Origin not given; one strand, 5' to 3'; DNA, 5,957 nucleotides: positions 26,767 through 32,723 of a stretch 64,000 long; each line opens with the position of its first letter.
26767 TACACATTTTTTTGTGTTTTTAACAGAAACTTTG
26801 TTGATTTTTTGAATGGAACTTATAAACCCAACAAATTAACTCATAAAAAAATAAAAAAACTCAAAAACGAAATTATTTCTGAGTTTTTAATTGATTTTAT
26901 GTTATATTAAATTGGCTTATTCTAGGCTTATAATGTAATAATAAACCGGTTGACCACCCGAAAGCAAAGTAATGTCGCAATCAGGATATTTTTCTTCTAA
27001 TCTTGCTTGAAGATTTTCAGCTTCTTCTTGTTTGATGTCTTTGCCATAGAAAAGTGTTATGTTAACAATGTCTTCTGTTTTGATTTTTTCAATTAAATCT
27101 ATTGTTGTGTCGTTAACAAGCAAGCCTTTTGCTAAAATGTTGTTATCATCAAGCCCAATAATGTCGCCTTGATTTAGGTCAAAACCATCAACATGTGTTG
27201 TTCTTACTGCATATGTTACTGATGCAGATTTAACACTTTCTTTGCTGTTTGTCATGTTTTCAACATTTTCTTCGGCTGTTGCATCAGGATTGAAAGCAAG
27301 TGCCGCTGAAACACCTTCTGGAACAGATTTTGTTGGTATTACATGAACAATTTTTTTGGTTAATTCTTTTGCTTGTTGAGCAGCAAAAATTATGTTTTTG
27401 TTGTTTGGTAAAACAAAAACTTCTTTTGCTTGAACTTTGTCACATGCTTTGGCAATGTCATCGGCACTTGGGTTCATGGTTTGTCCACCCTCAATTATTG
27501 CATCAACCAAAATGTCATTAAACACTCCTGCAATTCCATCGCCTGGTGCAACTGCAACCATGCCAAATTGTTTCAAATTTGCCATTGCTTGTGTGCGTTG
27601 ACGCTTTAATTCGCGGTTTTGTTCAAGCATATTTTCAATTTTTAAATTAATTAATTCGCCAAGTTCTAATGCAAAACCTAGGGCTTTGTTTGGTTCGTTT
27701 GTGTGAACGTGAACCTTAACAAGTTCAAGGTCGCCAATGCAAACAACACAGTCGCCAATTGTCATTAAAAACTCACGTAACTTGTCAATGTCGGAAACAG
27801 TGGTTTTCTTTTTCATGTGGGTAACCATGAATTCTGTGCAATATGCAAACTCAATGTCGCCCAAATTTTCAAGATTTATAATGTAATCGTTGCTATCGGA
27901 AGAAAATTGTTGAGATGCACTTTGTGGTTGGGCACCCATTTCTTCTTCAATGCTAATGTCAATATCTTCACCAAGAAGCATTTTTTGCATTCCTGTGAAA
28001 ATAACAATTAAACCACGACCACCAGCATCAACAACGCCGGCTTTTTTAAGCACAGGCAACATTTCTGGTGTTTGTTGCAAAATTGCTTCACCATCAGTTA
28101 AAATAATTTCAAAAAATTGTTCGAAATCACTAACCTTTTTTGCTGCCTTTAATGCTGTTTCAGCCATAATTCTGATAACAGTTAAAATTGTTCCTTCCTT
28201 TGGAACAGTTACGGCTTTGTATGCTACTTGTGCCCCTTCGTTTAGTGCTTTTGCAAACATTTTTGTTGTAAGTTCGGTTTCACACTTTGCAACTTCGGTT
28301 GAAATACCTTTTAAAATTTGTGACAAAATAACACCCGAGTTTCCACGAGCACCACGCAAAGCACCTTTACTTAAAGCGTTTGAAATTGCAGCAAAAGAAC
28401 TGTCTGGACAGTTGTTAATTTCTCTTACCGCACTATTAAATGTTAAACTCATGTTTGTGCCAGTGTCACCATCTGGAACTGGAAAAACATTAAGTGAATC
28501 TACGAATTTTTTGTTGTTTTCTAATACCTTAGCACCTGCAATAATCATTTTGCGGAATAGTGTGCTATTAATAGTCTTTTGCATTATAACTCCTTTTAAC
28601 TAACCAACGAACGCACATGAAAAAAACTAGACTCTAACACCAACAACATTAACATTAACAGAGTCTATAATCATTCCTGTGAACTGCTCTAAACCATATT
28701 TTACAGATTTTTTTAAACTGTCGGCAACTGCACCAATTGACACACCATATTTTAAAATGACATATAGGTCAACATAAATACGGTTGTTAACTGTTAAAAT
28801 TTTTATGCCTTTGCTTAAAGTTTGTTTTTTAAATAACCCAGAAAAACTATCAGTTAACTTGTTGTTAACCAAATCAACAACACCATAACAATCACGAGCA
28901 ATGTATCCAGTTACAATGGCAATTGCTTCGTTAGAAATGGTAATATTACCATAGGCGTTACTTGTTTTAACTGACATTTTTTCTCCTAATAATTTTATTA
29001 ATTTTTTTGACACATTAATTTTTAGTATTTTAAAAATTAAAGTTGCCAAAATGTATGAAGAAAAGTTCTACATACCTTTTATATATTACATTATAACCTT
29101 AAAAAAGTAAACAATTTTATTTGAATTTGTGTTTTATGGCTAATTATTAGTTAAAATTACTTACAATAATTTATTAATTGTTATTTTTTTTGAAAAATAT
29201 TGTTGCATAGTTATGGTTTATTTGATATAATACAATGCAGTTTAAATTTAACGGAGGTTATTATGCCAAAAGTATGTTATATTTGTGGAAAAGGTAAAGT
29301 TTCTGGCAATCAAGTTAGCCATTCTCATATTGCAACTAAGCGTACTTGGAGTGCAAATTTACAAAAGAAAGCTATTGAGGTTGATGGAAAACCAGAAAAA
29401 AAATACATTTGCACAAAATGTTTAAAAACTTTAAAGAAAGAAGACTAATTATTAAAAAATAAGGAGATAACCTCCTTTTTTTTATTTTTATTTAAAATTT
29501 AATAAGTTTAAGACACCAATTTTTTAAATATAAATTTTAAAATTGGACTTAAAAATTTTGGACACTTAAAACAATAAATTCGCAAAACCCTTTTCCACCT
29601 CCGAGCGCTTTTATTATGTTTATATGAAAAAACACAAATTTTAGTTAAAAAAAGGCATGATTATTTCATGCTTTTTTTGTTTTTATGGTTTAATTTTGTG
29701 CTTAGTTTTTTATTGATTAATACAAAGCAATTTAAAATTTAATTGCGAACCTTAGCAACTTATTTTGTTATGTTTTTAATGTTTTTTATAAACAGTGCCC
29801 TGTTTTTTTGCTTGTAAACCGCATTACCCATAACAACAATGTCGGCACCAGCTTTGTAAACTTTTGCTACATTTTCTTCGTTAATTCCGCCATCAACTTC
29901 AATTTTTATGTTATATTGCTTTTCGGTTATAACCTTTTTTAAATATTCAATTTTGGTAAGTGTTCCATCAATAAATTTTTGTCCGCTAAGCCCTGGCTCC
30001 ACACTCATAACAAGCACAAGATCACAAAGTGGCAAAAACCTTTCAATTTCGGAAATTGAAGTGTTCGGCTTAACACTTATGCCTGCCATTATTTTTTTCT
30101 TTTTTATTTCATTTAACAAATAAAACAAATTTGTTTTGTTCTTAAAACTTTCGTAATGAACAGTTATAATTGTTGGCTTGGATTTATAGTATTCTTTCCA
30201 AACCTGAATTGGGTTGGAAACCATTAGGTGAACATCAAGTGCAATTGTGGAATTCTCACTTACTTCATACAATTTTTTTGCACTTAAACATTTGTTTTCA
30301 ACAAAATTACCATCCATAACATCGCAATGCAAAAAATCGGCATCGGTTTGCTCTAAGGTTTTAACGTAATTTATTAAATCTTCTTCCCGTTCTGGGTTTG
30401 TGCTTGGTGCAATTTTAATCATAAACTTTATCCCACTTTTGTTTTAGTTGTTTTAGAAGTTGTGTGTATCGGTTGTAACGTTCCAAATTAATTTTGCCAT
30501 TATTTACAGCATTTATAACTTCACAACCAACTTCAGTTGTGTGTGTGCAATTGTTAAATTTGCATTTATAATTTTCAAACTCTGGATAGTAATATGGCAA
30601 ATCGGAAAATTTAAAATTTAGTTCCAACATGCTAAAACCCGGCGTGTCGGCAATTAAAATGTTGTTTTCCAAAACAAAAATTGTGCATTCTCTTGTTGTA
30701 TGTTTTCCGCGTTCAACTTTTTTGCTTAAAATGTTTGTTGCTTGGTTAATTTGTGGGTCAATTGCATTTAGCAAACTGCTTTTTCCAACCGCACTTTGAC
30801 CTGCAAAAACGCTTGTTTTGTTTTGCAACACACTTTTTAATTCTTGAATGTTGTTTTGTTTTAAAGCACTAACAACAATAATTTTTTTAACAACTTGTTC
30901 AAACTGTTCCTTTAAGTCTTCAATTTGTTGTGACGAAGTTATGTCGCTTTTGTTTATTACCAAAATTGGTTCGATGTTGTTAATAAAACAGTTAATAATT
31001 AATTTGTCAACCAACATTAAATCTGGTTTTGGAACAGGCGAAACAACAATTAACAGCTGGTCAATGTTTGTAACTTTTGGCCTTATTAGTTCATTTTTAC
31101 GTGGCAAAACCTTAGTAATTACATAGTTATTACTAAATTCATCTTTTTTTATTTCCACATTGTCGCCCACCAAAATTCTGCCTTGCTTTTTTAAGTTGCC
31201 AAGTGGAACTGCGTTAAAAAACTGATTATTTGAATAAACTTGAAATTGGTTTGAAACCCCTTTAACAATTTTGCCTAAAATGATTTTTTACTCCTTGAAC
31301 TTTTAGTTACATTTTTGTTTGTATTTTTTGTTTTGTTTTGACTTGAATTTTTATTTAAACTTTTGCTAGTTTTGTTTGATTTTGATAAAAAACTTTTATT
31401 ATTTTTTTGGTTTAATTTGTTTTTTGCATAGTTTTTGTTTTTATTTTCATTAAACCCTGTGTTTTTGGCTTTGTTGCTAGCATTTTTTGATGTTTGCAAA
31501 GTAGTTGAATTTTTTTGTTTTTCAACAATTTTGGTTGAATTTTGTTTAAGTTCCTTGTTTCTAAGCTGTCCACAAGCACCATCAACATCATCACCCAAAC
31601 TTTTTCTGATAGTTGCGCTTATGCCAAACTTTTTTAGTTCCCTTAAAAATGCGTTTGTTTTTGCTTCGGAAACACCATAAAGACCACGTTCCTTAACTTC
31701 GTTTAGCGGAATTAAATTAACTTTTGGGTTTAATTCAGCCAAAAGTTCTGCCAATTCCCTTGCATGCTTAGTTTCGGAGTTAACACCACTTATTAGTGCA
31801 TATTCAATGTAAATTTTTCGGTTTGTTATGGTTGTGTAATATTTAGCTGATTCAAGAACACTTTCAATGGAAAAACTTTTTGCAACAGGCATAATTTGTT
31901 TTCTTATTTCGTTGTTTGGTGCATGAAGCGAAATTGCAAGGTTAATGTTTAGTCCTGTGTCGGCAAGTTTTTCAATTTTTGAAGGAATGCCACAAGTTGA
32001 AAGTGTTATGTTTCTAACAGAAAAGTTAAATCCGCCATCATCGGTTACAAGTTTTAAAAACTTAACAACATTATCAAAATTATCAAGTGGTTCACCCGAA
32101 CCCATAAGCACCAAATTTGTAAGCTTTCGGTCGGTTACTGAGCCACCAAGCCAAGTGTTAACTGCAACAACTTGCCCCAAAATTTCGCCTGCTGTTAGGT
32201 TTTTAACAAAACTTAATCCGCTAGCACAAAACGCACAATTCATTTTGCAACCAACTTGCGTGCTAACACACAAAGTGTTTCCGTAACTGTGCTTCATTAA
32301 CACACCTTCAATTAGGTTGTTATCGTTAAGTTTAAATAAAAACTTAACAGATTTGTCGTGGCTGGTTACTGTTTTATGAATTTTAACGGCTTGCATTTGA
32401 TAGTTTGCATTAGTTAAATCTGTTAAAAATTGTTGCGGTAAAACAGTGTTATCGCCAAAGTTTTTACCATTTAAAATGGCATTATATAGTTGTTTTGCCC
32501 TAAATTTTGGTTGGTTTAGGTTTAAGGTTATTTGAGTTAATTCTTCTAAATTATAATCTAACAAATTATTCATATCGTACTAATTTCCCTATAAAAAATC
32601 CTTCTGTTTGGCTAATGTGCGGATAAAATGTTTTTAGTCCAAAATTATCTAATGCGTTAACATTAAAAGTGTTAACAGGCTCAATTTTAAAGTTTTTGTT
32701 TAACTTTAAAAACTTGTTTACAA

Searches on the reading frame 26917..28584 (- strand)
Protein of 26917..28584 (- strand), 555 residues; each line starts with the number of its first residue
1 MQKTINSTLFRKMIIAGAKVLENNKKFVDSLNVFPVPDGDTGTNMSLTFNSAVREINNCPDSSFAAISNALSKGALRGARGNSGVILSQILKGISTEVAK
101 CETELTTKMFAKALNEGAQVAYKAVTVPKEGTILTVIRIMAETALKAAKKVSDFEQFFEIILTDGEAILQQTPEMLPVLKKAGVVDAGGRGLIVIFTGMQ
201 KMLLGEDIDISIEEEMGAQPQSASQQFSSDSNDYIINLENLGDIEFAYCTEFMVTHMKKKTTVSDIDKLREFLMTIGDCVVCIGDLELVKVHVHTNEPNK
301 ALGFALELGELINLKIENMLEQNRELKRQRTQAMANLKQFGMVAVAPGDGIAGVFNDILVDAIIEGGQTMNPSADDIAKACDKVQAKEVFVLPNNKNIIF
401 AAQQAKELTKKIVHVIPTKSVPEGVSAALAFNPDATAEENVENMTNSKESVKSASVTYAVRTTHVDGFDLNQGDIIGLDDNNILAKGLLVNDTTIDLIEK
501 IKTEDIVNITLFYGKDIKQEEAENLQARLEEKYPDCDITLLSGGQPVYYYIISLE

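Call 11: search_protein_families(library=pfam, proteins=[window:26917-28584:-], max_evalue=0.01)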
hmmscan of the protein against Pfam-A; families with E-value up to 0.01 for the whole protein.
window:26917-28584:- (555 aa): 3 families
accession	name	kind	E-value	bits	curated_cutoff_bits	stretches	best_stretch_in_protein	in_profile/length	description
PF13684.11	FakA-like_C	-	1.8e-77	260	23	1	341-555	1-216/216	Fatty acid kinase subunit A-like, C-terminal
PF02734.22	Dak2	-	7.9e-42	143.5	27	1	35-200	1-173/174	DAK2 domain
PF21645.3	FakA-like_M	-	2.2e-26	91.9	24.9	1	245-325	1-79/80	Fatty acid kinase subunit A-like, middle domain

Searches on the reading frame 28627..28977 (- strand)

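Call 65: search_protein_families(library=pfam, proteins=[window:28627-28977:-], max_evalue=0.0001)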
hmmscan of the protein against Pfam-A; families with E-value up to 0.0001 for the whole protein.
window:28627-28977:- (116 aa): 1 family
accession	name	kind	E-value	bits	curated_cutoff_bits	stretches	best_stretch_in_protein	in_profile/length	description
PF03780.18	Asp23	-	8.7e-27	94.1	28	1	9-115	2-108/108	Asp23 family, cell envelope-related function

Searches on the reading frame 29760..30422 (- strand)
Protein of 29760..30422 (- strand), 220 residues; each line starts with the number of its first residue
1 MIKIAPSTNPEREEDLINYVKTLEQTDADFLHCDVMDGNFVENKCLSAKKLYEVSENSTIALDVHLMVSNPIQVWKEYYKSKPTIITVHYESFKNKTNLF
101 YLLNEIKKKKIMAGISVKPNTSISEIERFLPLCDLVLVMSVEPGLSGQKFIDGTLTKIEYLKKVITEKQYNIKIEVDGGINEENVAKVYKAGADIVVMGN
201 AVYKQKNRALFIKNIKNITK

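Call 65: search_protein_families(library=pfam, proteins=[window:29760-30422:-], max_evalue=0.0001)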
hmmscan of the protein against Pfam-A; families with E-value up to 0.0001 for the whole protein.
window:29760-30422:- (220 aa): 3 families
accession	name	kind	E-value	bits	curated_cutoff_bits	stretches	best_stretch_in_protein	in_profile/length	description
PF00834.25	Ribul_P_3_epim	-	3.8e-59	199.9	21.1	1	3-203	1-198/198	Ribulose-phosphate 3 epimerase family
PF00977.27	His_biosynth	-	6.7e-06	26.1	23.6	0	153-207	57-110/228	Histidine biosynthesis protein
PF01884.23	PcrB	-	4.5e-05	23.5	23.9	1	153-210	163-219/226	PcrB family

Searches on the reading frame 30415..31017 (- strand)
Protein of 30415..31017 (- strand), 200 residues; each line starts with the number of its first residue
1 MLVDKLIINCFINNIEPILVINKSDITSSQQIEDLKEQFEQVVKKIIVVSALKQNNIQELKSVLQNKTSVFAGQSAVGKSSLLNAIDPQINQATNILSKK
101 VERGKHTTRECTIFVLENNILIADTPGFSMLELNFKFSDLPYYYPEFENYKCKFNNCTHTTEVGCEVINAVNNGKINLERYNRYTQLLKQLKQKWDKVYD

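Call 66: search_protein_families(library=pfam, proteins=[window:30415-31017:-], max_evalue=0.0001)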
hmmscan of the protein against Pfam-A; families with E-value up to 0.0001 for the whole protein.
window:30415-31017:- (200 aa): 3 families
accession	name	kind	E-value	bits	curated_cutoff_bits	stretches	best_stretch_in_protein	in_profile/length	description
PF03193.22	RsgA_GTPase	-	4.2e-39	134.6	30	1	2-133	41-173/174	RsgA GTPase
PF01926.29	MMR_HSR1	-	2.1e-08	34.7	21.9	1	70-142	3-57/113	50S ribosome-binding GTPase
PF02421.24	FeoB_N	-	2.2e-06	27.7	27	0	69-131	3-60/156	Ferrous iron transport protein B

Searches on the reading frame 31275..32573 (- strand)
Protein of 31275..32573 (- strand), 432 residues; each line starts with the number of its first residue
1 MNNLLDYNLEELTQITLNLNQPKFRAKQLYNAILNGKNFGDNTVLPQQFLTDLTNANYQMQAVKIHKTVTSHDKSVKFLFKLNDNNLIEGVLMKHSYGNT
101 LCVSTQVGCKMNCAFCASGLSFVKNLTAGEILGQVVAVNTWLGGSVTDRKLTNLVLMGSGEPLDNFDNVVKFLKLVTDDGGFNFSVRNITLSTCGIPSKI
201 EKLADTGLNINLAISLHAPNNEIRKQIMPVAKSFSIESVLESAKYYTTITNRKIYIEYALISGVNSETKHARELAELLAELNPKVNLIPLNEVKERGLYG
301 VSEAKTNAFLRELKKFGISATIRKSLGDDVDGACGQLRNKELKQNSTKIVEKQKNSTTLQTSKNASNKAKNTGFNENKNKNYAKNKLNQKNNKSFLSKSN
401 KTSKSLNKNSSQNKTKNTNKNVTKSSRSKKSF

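Call 66: search_protein_families(library=pfam, proteins=[window:31275-32573:-], max_evalue=0.0001)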
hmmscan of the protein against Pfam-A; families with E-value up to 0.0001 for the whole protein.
window:31275-32573:- (432 aa): 1 family
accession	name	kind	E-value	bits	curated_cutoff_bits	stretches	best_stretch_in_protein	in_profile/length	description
PF04055.27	Radical_SAM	-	9.4e-13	49.1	29.5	1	104-268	2-158/166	Radical SAM superfamily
